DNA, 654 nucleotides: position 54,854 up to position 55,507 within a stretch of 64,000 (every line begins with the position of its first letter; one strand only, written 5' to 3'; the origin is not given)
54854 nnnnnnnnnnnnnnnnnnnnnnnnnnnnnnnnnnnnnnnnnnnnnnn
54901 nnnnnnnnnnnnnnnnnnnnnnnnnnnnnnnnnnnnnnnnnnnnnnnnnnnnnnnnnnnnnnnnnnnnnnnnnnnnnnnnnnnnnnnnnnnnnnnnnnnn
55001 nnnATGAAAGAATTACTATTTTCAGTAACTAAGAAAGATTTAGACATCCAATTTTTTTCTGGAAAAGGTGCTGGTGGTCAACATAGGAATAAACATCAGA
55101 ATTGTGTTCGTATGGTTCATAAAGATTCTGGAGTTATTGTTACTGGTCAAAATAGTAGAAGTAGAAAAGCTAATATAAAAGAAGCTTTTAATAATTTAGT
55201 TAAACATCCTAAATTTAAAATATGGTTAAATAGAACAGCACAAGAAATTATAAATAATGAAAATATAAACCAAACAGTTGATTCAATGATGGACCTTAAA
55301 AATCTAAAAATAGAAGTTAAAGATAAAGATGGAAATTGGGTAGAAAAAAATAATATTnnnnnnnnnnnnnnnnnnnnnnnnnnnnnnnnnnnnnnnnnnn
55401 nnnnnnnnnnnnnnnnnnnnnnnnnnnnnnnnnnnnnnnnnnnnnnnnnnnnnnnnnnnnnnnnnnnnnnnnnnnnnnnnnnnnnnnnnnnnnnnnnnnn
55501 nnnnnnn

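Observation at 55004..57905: Phage-encoded ArfB-like GGQ peptidyl-tRNA hydrolase near a tRNA-Arg(UCU)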

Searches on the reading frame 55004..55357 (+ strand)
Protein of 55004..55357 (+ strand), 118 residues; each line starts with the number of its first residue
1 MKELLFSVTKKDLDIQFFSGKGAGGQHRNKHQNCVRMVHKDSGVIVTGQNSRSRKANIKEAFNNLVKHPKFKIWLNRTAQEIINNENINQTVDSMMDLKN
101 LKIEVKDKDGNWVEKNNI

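Call 6: search_protein_families(library=pfam, proteins=[window:55004-55357:+], max_evalue=0.01)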
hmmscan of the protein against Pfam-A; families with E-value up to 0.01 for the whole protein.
window:55004-55357:+ (118 aa): 1 family
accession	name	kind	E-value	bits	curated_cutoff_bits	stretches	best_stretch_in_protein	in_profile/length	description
PF00472.26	RF-1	-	2.1e-16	60.3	35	1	6-69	5-69/116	RF-1 domain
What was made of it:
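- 55004..55360 (+): Gene for the 118-aa stand-alone GGQ (RF-1 domain) protein. The stop codon is included. Pfam RF-1, 60.3 bits (call 6).
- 55019..55210 (+): RF-type GGQ catalytic domain, residues 6-69. The GGQ codons are at 55073..55081. Pfam match covers residues 6-69 (call 6).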

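Call 7: search_solved_structures(query=window:55004-55357:+, max_evalue=1, show_alignments=4)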
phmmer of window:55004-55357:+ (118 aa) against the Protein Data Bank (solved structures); distinct sequences matched with E-value up to 1: 55.
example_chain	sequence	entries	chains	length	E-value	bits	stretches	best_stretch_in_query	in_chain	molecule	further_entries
8oin_Aa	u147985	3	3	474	6.1e-09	39.1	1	8-64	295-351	Peptide chain release factor 1, mitochondrial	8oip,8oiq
8oir_Aa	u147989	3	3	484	2.8e-07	33.8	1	8-64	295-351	Peptide chain release factor 1, mitochondrial | Peptide chain release factor 1, mitochondrial,mtRF1(AAQ)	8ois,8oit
2fvo_A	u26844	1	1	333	3.1e-07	33.6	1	7-63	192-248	Peptide chain release factor 1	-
1rq0_A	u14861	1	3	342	3.2e-07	33.6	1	7-63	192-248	Peptide chain release factor 1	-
7a5h_C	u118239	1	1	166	4.8e-07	33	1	5-62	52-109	Probable peptide chain release factor C12orf65, mitochondrial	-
1gqe_A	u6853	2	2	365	5.3e-07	32.9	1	7-71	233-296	RELEASE FACTOR 2 | peptide chain release factor RF-2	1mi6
2rsm_A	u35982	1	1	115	6.2e-07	32.7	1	5-62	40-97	Probable peptide chain release factor C12orf65 homolog, mitochondrial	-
5czp_QY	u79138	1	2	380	1.1e-06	31.9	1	7-71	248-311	Peptide chain release factor 2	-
6ot3_A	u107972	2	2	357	1.1e-06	31.9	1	7-67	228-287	Peptide chain release factor 2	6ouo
6ost_7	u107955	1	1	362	1.1e-06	31.9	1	7-67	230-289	Peptide chain release factor 2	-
8p16_6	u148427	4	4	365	1.1e-06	31.9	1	7-67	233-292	Peptide chain release factor RF2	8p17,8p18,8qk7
1ml5_Z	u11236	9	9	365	1.1e-06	31.9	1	7-67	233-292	Peptide chain release factor 2 | Peptide chain release factor RF2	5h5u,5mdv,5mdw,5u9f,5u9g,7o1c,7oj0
6ogf_8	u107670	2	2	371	1.1e-06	31.8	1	7-67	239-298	Peptide chain release factor 2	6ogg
6og7_8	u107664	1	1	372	1.1e-06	31.8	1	7-67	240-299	Peptide chain release factor RF2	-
6c4h_v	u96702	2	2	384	1.2e-06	31.8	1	7-67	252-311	Peptide chain release factor RF2 | Peptide chain release factor 2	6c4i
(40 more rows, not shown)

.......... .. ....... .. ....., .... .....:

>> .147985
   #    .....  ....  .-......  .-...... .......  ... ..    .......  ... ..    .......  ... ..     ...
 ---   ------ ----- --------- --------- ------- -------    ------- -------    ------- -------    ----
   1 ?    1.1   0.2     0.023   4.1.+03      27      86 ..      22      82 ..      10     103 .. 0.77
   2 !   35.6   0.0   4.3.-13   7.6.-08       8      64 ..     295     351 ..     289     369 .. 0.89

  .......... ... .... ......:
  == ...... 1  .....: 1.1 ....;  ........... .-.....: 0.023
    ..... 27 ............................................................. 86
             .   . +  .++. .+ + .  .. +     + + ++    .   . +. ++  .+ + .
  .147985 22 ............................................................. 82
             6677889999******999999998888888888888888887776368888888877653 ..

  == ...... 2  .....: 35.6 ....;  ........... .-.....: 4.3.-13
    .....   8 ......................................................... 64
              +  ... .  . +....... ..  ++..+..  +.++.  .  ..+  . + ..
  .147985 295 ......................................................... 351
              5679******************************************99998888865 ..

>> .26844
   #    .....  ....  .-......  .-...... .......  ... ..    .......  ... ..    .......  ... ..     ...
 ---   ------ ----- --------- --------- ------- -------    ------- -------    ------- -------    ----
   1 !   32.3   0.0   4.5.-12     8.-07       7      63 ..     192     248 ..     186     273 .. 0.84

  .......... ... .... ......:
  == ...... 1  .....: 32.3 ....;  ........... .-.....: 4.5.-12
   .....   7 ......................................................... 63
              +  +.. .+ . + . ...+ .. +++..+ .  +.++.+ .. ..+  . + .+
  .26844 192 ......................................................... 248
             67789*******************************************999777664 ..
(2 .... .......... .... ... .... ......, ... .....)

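Call 10: find_homologous_proteins(query=window:55004-55357:+, max_evalue=0.001)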
Query window:55004-55357:+ (118 aa): 422 proteins with E <= 0.001 among 425 candidates; the best 120 are listed.
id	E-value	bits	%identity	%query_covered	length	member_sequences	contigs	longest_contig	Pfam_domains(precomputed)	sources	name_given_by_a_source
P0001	2.4e-71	255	100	100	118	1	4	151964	PF00472.27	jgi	-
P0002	4.7e-45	170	70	95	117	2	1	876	PF00472.27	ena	-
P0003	1.8e-43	165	65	96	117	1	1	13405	PF00472.27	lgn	-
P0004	6.6e-43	163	64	94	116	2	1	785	PF00472.27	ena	-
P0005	6.7e-43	163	67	94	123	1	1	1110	PF00472.27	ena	-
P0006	1.0e-42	162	65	95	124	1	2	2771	PF00472.27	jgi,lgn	jgi:protein subunit release factor B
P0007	1.6e-42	162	65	96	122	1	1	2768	PF00472.27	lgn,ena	-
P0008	2.5e-42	161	62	98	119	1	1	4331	PF00472.27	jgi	-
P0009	3.2e-42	161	63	97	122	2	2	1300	PF00472.27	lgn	-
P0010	4.7e-42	160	65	97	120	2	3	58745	PF00472.27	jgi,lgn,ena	-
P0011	4.9e-42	160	64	97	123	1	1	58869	PF00472.27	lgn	-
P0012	1.5e-41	159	63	92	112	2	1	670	PF00472.27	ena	-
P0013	2.1e-41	158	64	97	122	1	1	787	PF00472.27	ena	-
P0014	2.1e-41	158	62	99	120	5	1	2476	PF00472.27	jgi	-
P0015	2.1e-41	158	65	96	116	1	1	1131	PF00472.27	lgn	-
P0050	1.7e-39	152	66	90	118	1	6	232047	PF00472.27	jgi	jgi:protein subunit release factor B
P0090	5.3e-38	147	60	96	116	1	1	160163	PF00472.27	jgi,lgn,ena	-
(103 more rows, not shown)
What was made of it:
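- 422 close homologues of about 110-130 aa (call 10).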

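Call 11: search_protein_families(library=phrogs, proteins=[window:55004-55357:+], max_evalue=0.001)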
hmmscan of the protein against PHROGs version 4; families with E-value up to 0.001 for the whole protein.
window:55004-55357:+ (118 aa): 2 families
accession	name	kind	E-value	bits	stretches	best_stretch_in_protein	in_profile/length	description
phrog_3122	-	other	3.5e-23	83.2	1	2-116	21-131/136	RF-1 domain peptide chain release factor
phrog_19918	-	unknown function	5.7e-11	43.3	1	6-65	213-272/355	-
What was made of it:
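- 55004..55360 (+): PHROG 3122 over the full length, E = 3.5e-23 (call 11).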

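Call 12: search_dna_similar(query=window:55004-55357:+, collection=phages, mode=protein, max_rows=40, max_evalue=0.001)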
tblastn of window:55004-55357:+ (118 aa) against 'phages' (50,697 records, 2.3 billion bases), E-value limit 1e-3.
Records with a match: 240; places in all: 240; records where one place covers at least 80% of the query: 209.
Best place of each record, by identity: <60% 240.
By first word of the organism name: Mycobacterium 206; Bacteriophage 9; Listeria 8; Acinetobacter 4; Salmonella 3; Tunturiibacter 2; Staphylococcus 2; Enterococcus 2; Mycolicibacterium 1; Pseudomonas 1; and 2 more.
By host as written in the record: Mycobacterium smegmatis mc2 155 158; Mycobacterium smegmatis mc#155 23; - 18; Listeria monocytogenes 8; Mycobacterium sp. 6; Mycobacterium smegmatis mc2155 4; Mycobacterium smegmatius mc2 155 3; Mycobacterium 2; and 14 more.
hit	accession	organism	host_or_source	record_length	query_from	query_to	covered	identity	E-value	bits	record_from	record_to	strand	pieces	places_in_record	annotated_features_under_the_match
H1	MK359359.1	Mycobacterium phage Colt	Mycobacterium smegmatis mc2 155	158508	2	117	98%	41.4%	2e-17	82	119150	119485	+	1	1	201: RF-1 peptide chain release factor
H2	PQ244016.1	Mycobacterium phage Blubba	Mycobacterium smegmatis mc2 155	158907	2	117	98%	41.4%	2e-17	82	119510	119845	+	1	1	199: RF-1 peptide chain release factor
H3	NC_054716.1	Mycobacterium phage Cane17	Mycobacterium smegmatis mc2 155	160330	2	117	98%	41.4%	2e-17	82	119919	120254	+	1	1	201: RF-1 domain peptide chain release factor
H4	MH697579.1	Mycobacterium phage Cane17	Mycobacterium smegmatis mc2 155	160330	2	117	98%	41.4%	2e-17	82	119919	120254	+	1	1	201: RF-1 peptide chain release factor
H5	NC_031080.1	Mycobacterium phage Tonenili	Mycobacterium smegmatis mc2 155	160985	2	117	98%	40.5%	2e-16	79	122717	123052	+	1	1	RF-1 domain peptide chain release factor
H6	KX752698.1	Mycobacterium phage Tonenili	Mycobacterium smegmatis mc2 155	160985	2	117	98%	40.5%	2e-16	79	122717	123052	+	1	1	RF-1 peptide chain release factor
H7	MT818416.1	Mycobacterium phage BackyardAgain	Mycobacterium smegmatis mc#155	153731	2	117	98%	40.5%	5e-15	75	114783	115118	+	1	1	206: RF-1 peptide chain release factor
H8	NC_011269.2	Mycobacterium phage ScottMcG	-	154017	2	117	98%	40.5%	5e-15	75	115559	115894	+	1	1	204: RF-1 domain peptide chain release factor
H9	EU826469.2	Mycobacterium phage ScottMcG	Mycobacterium sp.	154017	2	117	98%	40.5%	5e-15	75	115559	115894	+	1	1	204: RF-1 peptide chain release factor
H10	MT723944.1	Mycobacterium phage ChaylaJr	Mycobacterium smegmatis mc#155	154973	2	117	98%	40.5%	5e-15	75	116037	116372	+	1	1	208: RF-1 peptide chain release factor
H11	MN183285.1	Mycobacterium phage YoungMoneyMata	Mycobacterium smegmatis mc2 155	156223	2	117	98%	40.5%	5e-15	75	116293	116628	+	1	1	209: RF-1 peptide chain release factor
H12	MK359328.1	Mycobacterium phage EmmaElysia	Mycobacterium smegmatis mc2 155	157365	2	117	98%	40.5%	5e-15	75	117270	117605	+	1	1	214: RF-1 peptide chain release factor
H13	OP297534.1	Mycobacterium phage Turret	Mycobacterium smegmatis mc2 155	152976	2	117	98%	37.9%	2e-13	71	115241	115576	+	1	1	203: RF-1 peptide chain release factor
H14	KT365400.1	Mycobacterium phage ErnieJ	Mycobacterium smegmatis mc2 155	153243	2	117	98%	37.9%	2e-13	71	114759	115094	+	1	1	RF-1 peptide chain release factor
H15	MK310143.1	Mycobacterium phage Dietrick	Mycobacterium smegmatis mc2 155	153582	2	117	98%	37.9%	2e-13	71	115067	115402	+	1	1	199: RF-1 peptide chain release factor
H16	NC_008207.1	Mycobacterium phage Catera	Mycobacterium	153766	2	117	98%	37.9%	2e-13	71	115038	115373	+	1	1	RF-1 domain peptide chain release factor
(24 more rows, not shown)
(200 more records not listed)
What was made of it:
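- On Phage stand-alone RF-1 domain proteins (PHROG 3122): Residues 2-116 match profile positions 21-131 of 136, E = 3.5e-23 (call 11). tblastn covers 98% of the length at 38-41% identity to more than 200 mycobacteriophage genes (call 12).
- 38-41% identity over 98% of the length to mycobacteriophage proteins annotated as RF-1 (call 12).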

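Call 13: search_protein_families(library=ncbifam, proteins=[window:55004-55357:+], max_evalue=1)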
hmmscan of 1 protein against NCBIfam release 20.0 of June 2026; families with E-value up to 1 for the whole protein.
window:55004-55357:+ (118 aa): 5 families
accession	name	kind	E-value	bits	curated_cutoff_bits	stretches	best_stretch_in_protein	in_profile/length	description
TIGR00020.2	prfB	exception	1.3e-12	47.4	370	1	7-66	223-282/353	peptide chain release factor 2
NF001859.2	PRK00591.1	equivalog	1.3e-11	44.2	400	1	6-66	209-269/347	peptide chain release factor 1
TIGR03072.1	release_prfH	equivalog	5.1e-11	42.5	166.65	1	9-68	104-163/200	peptide chain release factor H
TIGR00019.1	prfA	equivalog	2.2e-10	40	423.25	1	6-65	217-276/361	peptide chain release factor 1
NF006718.0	PRK09256.1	equivalog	2.5e-05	24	100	1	7-38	11-42/140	alternative ribosome rescue aminoacyl-tRNA hydrolase ArfB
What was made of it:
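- On ArfB/YaeJ/ICT1: 24 bits against a cutoff of 100, matching residues 7-38 only (call 13).
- On Class I release factors RF1/RF2: Only the positions corresponding to domain 3 are matched (call 13).
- On PrfH: 42.5 bits against a cutoff of 166.65 (call 13).
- Closest known: Domain 3. Different: The prfA and prfB models score 40-47 bits against cutoffs of 370-423 (call 13).
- Closest known: PrfH. Different: The TIGR03072 model scores 42.5 bits against 166.65 (call 13).
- There is a weak ArfB model hit of 24 bits over residues 7-38 (call 13). The ArfB equivalog scores 24 bits against a cutoff of 100 (call 13). The PrfH model scores 42.5 bits against a cutoff of 167, and the N-terminal damage-sensing domain of PrfH is absent (call 13).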

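Call 18: find_encoding_contigs(protein=P0050, flank=10000, max_places=2)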
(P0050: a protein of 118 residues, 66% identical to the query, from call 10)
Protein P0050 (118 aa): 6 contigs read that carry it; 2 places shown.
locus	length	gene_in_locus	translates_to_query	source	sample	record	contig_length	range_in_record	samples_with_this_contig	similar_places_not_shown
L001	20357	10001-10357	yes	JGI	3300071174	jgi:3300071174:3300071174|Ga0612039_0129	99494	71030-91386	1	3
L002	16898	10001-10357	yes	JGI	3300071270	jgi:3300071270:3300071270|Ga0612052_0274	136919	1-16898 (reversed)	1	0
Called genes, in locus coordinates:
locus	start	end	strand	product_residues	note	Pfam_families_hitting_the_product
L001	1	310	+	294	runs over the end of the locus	-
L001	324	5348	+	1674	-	-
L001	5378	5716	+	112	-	-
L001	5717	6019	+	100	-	-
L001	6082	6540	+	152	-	-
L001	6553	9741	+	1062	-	PF00149:Metallophos (faint), PF02463:SMC_N (faint), PF13476:AAA_23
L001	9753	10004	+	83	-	-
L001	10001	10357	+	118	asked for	PF00472:RF-1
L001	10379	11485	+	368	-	PF00154:RecA_N, PF21096:RecA_C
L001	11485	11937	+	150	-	PF00692:dUTPase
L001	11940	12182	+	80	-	-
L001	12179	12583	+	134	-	-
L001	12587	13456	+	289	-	-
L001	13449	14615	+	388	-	PF13692:Glyco_trans_1_4, PF00534:Glycos_transf_1, PF13524:Glyco_trans_1_2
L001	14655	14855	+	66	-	-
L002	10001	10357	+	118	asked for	PF00472:RF-1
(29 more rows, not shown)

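Call 19: find_encoding_contigs(protein=P0090, flank=10000, max_places=2)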
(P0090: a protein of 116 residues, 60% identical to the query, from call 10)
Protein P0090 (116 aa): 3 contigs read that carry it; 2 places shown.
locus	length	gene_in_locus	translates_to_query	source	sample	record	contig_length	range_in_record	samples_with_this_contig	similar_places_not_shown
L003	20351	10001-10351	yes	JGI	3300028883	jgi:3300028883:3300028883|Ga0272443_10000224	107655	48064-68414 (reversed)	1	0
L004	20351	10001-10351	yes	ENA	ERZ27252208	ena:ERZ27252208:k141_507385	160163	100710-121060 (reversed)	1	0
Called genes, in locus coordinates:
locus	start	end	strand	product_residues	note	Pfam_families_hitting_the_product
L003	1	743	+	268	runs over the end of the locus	-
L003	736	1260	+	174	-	-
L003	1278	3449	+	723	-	-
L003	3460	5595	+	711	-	-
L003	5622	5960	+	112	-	-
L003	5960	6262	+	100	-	-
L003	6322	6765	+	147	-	-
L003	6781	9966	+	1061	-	PF00149:Metallophos (weak), PF02463:SMC_N (weak), PF13476:AAA_23 (weak), PF02463:SMC_N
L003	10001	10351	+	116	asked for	PF00472:RF-1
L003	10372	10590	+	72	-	-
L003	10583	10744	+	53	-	-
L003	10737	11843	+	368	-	PF00154:RecA_N, PF21096:RecA_C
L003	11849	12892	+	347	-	PF14528:LAGLIDADG_3 (faint), PF00692:dUTPase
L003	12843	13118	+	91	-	-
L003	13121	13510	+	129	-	-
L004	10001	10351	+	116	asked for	PF00472:RF-1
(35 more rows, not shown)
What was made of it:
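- RecA, dUTPase and SbcC were identified from precomputed Pfam hits (calls 18, 19).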

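Call 23: find_related_loci(query=A1, collection=viral_contigs, flank=10000)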
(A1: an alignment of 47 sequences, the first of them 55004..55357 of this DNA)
Query A1 (118 aa) in viral_contigs; peptide patterns used: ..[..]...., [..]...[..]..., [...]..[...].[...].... (x = any residue, [..] = any of these).
556 stretches matched a pattern; 393 encode a relative of the query (tblastn E <= 1e-3); the best 80 are kept; 80 distinct loci.
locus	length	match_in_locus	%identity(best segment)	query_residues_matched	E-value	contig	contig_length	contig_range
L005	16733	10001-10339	62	2-114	1e-46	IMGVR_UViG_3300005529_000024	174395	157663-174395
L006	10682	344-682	61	2-114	8e-45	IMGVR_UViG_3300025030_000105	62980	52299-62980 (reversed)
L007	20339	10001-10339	61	2-114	8e-45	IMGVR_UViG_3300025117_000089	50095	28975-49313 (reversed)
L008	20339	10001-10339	58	2-114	6e-44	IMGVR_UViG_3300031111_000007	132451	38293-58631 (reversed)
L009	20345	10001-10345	58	2-116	8e-44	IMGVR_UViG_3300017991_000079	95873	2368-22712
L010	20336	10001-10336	63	1-113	2e-43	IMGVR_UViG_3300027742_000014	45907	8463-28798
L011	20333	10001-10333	61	2-113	2e-42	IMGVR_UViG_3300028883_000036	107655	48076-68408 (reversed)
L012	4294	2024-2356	59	2-112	9e-42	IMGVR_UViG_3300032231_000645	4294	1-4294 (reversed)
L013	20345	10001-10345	56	3-118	5e-41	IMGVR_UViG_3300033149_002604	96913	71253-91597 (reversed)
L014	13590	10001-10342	58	2-115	2e-41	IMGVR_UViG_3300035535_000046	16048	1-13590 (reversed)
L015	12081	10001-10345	58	1-116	7e-41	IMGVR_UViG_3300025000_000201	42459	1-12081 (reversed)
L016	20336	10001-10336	59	1-113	1e-40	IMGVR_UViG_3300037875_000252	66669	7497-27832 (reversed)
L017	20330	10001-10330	57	2-112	2e-40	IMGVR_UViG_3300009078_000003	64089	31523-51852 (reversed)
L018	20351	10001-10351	57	2-118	3e-40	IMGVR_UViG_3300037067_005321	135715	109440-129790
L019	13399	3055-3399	56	2-117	6e-40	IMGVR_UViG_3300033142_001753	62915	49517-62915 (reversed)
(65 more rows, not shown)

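Call 25: predict_structure(alignment_id=A1)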
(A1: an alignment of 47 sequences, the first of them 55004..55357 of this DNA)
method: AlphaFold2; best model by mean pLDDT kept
length: 118 residues; sequences in the alignment: 47
mean_pLDDT: 89.3   pTM: 0.71
mean pLDDT of the five models: 89.3, 87.9, 87.6, 86.8, 86.4
residues with pLDDT >= 90: 85; 70-90: 19; 50-70: 13; < 50: 1
segments of 3 or more residues with pLDDT < 50: none
pLDDT, mean of each block of 10 residues (from residue 1): 92 91 58 90 96 92 98 97 95 92 91 78
secondary structure, 60 per line:
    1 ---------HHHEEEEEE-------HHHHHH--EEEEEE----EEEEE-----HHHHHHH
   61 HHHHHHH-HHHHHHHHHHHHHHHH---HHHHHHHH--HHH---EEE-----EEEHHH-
elements in order: E13-18 H26-31 E34-39 E44-48 H54-67 H69-84 H88-95 E104-106 E112-114
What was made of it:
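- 55019..55210 (+): The AF2 model shows strands at 13-18, 34-39 and 44-48 and a helix from residue 54 (call 25).
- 55211..55357 (+): Family-specific C-terminal module, residues 70-118. It comprises helices 69-84 and 88-95 and a hairpin at 104-106/112-114. W74 and W112 are invariant and E104 is nearly invariant. It is not basic. Block-mean pLDDT is 91-97 over residues 71-110 and 78 over residues 111-118 (call 25).
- On ArfB/YaeJ/ICT1: The model has strands at 34-39 and 44-48 joined by the 4-residue turn KDSG (call 25), as in RF1 and RF2. The C-terminal 50 residues are predicted to be folded, with block-mean pLDDT of 91-97 over residues 71-110 and 78 over the last eight (call 25).
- AF2 model with pLDDT 89 and a folded C-terminus (call 25).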

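Call 29: fold_search(model_id=the predicted structure, library=pdb)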
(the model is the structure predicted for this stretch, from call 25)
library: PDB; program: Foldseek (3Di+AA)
matches with E <= 10: 699; with E <= 0.001: 8
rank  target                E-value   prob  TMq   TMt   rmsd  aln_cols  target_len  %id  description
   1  8p16_6                2.3e-04  1.00  0.46  0.17   6.6        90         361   27  E167K RF2 on E. coli 70S release complex with UGG (Structure I) (released 2024-05-22)
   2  9mor_A                2.8e-04  1.00  0.41  0.27   9.1       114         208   25  Damaged 70S ribosome with PrfH bound (released 2025-02-05)
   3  8oir_Aa               5.7e-04  1.00  0.44  0.17   8.6       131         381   26  55S human mitochondrial ribosome with mtRF1 and P-site tRNA (released 2023-06-14)
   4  7m5d_A                6.1e-04  1.00  0.44  0.17   5.7        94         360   26  Cryo-EM structure of a non-rotated E.coli 70S ribosome in complex with RF3-GTP, RF1 and P-tRNA (state I) (released 2022-10-19)
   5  5dfe_QY               6.1e-04  1.00  0.42  0.17   5.8        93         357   27  70S termination complex containing E. coli RF2 (released 2016-10-12)
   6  5czp_QY               7.9e-04  1.00  0.44  0.17   9.8       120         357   23  70S termination complex containing E. coli RF2 (released 2016-10-12)
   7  8oip_Aa               7.9e-04  1.00  0.44  0.17   9.7       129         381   25  28S mammalian mitochondrial small ribosomal subunit with mtRF1 and P-site tRNA (released 2023-05-24)
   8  7nqh_BL               9.0e-04  1.00  0.43  0.24   8.1       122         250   24  55S mammalian mitochondrial ribosome with mtRF1a and P-site tRNAMet (released 2021-05-05)
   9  8fzd_w                1.0e-03  1.00  0.41  0.18   7.0       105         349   27  Cryo-EM structure of an E. coli non-rotated ribosome termination complex bound with apoRF3, RF1, P- and E-site tRNAPhe (released 2024-07-17)
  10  9d7r_2w               1.2e-03  1.00  0.45  0.24   5.2        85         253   28  Crystal structure of the wild-type Thermus thermophilus 70S ribosome in complex with Fva1 antimicrobial peptide, mRNA (released 2024-11-13)
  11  5h5u_4                1.2e-03  1.00  0.43  0.17  10.6       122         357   20  Mechanistic insights into the alternative translation termination by ArfA and RF2 (released 2017-01-25)
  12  8akn_W                1.3e-03  1.00  0.43  0.17   5.8        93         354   29  Cryo-EM structure of the proline-rich antimicrobial peptide drosocin bound to the terminating ribosome (released 2023-03-08)
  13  7a5h_C                1.3e-03  1.00  0.37  0.38  15.1       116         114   26  Structure of the split human mitoribosomal large subunit with rescue factors mtRF-R and MTRES1 (released 2020-12-23)
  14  5mgp_z                1.4e-03  1.00  0.45  0.19   6.4       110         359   23  Structural basis for ArfA-RF2 mediated translation termination on stop-codon lacking mRNAs (released 2016-12-14)
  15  6gxn_v                1.5e-03  1.00  0.45  0.19   7.3       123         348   21  Cryo-EM structure of an E. coli 70S ribosome in complex with RF3-GDPCP, RF1(GAQ) and Pint-tRNA (State III) (released 2018-08-15)
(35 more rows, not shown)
